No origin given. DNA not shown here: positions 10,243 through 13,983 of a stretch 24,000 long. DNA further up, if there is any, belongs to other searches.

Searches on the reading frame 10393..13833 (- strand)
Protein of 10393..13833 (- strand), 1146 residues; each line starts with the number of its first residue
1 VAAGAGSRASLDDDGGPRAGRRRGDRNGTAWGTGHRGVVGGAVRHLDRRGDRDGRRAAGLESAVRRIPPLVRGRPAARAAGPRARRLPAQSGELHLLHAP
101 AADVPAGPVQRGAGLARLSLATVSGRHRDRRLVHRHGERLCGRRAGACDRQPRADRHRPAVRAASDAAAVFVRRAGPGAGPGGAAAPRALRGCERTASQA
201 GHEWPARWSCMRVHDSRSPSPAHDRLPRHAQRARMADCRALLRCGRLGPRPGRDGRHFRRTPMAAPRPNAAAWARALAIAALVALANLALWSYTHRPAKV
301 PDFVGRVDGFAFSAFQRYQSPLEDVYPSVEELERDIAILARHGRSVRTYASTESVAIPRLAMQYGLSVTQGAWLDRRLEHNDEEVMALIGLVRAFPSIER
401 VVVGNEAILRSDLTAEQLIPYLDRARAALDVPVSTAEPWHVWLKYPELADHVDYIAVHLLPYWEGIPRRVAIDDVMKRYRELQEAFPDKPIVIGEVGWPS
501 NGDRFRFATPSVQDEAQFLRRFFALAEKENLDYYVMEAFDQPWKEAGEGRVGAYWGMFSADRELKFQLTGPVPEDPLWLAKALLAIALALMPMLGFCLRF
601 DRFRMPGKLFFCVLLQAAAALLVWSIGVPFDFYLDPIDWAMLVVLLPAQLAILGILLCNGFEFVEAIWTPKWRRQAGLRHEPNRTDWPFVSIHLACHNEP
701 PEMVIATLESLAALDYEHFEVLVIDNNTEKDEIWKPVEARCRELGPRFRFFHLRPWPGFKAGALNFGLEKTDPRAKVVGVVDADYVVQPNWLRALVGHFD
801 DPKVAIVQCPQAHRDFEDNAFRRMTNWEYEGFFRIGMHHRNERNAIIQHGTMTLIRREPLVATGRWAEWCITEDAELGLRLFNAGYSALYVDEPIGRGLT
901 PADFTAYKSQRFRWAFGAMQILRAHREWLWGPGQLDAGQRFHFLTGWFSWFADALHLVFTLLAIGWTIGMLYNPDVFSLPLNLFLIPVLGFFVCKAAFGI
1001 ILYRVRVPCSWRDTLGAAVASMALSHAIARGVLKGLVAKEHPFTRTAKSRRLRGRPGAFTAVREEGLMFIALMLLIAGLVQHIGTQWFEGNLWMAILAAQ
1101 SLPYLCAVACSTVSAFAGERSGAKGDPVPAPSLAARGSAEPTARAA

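Call 6: search_protein_families(library=pfam, proteins=[window:10393-13833:-], max_evalue=0.001)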
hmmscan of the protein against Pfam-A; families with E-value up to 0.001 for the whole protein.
window:10393-13833:- (1146 aa): 6 families
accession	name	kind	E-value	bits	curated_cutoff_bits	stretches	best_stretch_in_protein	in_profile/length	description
PF13641.12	Glyco_tranf_2_3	-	1.4e-25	91.1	27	1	690-917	3-230/230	Glycosyltransferase like family 2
PF00535.33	Glycos_transf_2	-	2.5e-25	89.8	23.3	1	691-860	1-164/168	Glycosyl transferase family 2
PF13632.12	Glyco_trans_2_3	-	1.4e-21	77.7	27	1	780-967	4-195/198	Glycosyl transferase family group 2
PF00332.24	Glyco_hydro_17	-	4e-08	33.7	28.2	1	488-568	223-304/306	Glycosyl hydrolases family 17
PF03552.20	Cellulose_synt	-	3.8e-06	26.2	24.7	1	866-1080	417-637/722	Cellulose synthase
PF13506.12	Glyco_transf_21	-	4.5e-06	26.7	21.7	1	774-915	30-173/174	Glycosyl transferase family 21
